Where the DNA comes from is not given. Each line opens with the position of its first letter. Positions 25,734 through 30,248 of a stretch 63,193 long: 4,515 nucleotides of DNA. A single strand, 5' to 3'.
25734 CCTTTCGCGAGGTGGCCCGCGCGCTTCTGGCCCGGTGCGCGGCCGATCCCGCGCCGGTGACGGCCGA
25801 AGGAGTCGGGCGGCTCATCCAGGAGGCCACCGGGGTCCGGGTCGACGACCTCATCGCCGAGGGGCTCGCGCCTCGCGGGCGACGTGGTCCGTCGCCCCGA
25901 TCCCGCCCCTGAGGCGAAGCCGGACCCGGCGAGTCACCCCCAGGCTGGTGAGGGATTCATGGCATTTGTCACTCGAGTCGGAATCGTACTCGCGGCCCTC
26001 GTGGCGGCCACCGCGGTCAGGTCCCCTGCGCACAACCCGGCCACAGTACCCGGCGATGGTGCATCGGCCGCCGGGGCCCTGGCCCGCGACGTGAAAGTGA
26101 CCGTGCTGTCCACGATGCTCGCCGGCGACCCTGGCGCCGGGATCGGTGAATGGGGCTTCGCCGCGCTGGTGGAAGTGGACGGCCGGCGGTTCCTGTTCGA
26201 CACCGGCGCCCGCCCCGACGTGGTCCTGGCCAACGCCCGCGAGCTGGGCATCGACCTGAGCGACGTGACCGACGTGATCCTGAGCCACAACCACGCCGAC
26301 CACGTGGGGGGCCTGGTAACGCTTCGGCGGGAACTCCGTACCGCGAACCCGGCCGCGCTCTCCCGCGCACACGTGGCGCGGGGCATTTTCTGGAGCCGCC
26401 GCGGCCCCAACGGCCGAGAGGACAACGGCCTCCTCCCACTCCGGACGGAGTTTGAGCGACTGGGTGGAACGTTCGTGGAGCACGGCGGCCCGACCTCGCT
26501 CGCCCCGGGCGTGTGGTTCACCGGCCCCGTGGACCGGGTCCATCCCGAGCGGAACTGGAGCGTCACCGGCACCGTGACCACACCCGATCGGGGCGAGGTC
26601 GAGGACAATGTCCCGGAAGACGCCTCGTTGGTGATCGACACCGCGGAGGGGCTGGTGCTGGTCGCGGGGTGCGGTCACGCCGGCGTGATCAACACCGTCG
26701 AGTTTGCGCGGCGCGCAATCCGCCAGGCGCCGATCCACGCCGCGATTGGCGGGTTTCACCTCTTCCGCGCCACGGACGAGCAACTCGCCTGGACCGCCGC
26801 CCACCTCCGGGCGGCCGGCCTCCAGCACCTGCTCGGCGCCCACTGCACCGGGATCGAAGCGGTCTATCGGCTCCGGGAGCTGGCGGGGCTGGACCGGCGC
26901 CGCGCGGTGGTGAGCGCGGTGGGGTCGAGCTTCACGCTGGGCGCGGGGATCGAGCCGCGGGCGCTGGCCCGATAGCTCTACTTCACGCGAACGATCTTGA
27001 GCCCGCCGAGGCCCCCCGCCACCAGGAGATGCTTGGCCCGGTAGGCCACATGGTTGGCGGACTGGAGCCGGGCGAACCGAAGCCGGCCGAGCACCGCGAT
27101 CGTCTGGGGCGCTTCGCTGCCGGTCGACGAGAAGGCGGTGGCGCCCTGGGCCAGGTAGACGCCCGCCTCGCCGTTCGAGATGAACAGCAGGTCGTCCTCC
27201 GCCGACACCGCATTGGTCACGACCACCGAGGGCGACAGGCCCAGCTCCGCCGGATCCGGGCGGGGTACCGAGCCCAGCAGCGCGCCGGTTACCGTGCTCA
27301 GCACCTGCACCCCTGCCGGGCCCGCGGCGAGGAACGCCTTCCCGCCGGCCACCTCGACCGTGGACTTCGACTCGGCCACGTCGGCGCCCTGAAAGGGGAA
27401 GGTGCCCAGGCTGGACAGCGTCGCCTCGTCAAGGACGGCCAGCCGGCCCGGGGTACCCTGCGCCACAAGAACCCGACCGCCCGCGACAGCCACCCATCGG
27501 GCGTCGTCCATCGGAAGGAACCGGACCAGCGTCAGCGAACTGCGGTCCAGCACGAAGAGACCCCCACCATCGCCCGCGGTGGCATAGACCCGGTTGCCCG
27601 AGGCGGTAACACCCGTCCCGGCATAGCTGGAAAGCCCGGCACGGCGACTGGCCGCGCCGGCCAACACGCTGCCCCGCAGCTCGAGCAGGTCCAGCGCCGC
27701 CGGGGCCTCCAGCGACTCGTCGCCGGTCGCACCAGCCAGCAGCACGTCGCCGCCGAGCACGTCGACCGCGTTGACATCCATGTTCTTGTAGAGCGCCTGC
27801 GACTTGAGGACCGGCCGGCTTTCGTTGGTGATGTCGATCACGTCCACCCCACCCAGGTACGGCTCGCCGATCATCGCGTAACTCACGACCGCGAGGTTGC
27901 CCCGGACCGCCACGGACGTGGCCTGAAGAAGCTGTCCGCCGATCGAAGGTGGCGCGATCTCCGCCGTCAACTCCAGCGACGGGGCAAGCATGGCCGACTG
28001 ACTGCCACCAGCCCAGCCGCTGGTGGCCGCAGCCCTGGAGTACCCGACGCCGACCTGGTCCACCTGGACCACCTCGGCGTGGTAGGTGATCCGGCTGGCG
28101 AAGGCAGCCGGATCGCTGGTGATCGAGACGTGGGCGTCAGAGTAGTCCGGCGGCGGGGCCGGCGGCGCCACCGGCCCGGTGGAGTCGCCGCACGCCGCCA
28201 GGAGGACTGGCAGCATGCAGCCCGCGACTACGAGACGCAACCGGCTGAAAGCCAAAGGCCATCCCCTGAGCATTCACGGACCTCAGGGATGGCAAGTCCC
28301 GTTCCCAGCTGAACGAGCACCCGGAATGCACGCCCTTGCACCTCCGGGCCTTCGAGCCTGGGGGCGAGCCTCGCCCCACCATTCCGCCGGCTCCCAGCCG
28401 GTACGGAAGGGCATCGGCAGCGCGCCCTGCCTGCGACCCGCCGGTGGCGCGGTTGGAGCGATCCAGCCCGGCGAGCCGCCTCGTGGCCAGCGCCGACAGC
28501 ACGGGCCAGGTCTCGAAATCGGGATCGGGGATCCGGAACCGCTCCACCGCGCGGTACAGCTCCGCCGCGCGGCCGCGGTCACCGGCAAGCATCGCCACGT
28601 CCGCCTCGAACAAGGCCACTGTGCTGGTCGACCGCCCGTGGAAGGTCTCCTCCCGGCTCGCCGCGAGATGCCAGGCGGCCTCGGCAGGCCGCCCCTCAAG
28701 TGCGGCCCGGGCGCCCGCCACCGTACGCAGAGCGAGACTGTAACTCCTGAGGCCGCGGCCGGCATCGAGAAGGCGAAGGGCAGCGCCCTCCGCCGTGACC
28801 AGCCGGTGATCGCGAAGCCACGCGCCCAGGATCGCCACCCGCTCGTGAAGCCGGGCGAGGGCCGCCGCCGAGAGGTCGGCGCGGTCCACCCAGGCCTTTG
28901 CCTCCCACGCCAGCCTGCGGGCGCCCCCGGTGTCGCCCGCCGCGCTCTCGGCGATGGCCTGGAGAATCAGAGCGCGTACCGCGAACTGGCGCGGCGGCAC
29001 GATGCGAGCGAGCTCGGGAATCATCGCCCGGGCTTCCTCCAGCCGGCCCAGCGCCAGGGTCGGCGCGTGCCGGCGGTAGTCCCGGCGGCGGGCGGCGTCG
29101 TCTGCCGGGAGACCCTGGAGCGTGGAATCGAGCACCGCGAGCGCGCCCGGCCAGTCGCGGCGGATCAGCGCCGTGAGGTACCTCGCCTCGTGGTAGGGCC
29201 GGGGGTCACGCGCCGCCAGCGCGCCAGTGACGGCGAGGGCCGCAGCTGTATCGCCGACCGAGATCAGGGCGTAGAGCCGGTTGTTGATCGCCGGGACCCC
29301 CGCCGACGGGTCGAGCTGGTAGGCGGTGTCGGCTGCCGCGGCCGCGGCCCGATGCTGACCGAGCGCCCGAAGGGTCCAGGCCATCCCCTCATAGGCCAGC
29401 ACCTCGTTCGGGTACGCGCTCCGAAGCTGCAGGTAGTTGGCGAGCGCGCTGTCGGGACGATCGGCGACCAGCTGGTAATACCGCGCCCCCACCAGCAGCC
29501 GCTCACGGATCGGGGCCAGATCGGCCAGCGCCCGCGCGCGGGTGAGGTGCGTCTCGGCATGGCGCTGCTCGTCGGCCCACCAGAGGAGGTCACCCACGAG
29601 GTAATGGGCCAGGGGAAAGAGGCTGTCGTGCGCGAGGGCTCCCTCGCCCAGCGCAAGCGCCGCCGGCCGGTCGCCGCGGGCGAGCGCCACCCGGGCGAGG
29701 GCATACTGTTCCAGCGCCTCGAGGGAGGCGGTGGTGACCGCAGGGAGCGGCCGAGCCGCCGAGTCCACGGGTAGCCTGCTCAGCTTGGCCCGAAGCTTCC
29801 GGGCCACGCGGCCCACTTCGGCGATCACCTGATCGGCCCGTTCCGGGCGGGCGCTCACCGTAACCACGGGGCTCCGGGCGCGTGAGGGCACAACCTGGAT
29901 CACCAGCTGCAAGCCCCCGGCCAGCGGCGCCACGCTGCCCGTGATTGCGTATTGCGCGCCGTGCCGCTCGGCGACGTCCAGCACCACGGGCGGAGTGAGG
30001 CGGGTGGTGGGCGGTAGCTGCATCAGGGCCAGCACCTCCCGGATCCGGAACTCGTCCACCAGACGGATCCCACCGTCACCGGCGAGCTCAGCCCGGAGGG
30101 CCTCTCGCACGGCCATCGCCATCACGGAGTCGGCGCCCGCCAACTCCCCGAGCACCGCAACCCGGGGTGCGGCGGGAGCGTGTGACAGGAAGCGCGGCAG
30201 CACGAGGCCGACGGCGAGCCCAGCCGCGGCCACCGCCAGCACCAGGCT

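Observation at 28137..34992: SARP/BTAD-TPR regulator divergent from a four-gene secreted 'PCC-module' operon of unknown function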

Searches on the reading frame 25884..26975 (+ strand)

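Call 3: search_protein_families(library=pfam, proteins=[window:25884-26975:+], max_evalue=0.1)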
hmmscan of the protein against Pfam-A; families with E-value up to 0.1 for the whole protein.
window:25884-26975:+ (363 aa): 4 families
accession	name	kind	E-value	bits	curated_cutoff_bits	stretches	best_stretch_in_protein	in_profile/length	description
PF00753.33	Lactamase_B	-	1.1e-11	45.5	22.7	1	93-177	8-93/196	Metallo-beta-lactamase superfamily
PF12706.13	Lactamase_B_2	-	3.9e-07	30.3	27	1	101-154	1-56/200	Beta-lactamase superfamily domain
PF23023.1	Anti-Pycsar_Apyc1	-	0.00057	19.9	50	1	93-146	22-72/250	Anti-Pycsar protein Apyc1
PF16661.11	Lactamase_B_6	-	0.014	15.2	27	1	95-149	1-57/193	Metallo-beta-lactamase superfamily domain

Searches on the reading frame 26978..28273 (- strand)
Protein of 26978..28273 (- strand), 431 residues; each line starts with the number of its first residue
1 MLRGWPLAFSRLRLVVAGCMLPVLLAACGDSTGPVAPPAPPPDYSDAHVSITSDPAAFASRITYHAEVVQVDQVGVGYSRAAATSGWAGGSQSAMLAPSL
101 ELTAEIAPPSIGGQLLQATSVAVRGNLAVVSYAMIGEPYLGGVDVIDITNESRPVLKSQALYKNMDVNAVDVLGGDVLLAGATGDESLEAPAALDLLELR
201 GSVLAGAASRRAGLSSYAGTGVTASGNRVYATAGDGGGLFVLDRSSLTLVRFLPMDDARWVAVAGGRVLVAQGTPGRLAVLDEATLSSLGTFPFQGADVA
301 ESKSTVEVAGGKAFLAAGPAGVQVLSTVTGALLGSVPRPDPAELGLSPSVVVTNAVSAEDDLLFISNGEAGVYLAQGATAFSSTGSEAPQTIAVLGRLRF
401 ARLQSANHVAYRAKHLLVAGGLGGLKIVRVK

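Call 3: search_protein_families(library=pfam, proteins=[window:26978-28273:-], max_evalue=0.1)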
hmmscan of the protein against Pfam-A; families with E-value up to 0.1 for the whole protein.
window:26978-28273:- (431 aa): 2 families
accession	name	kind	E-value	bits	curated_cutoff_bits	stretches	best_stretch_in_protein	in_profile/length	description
PF08309.17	LVIVD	-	0.0026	17.5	20.2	0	118-158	4-38/42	LVIVD repeat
PF07433.17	DUF1513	-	0.057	12.9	27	0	205-276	206-278/304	Protein of unknown function (DUF1513)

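Call 4: search_protein_families(library=ncbifam, proteins=[window:26978-28273:-], max_evalue=0.1)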
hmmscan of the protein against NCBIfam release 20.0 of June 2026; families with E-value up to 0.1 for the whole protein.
window:26978-28273:- (431 aa): 0 families

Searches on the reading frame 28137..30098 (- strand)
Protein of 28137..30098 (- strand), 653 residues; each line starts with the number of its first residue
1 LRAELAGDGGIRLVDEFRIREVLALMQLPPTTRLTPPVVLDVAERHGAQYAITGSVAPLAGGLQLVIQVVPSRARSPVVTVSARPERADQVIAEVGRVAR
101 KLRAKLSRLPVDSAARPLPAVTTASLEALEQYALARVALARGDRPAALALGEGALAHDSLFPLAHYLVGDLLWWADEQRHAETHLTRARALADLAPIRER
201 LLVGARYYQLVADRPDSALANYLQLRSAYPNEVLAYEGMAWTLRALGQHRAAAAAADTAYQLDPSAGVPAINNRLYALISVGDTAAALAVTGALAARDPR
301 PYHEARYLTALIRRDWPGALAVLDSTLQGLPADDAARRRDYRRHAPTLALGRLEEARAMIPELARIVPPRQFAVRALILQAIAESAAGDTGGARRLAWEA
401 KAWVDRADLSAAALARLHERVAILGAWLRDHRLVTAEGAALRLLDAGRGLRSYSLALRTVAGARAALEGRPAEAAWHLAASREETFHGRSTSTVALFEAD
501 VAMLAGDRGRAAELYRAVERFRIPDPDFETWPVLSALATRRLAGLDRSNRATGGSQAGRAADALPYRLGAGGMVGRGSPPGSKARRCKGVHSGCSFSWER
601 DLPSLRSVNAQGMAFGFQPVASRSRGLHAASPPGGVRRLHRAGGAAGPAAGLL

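Call 96: search_protein_families(library=pfam, proteins=[window:28137-30098:-], max_evalue=10)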
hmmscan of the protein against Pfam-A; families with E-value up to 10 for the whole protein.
window:28137-30098:- (653 aa): 3 families
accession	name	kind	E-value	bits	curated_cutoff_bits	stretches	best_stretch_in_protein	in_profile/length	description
PF07719.23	TPR_2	-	0.1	13.2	27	1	234-265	2-33/34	Tetratricopeptide repeat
PF13181.12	TPR_8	-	0.18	12.5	25.7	1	235-265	3-33/34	Tetratricopeptide repeat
PF13431.12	TPR_17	-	2.3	9.1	24.4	1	228-252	8-32/34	Tetratricopeptide repeat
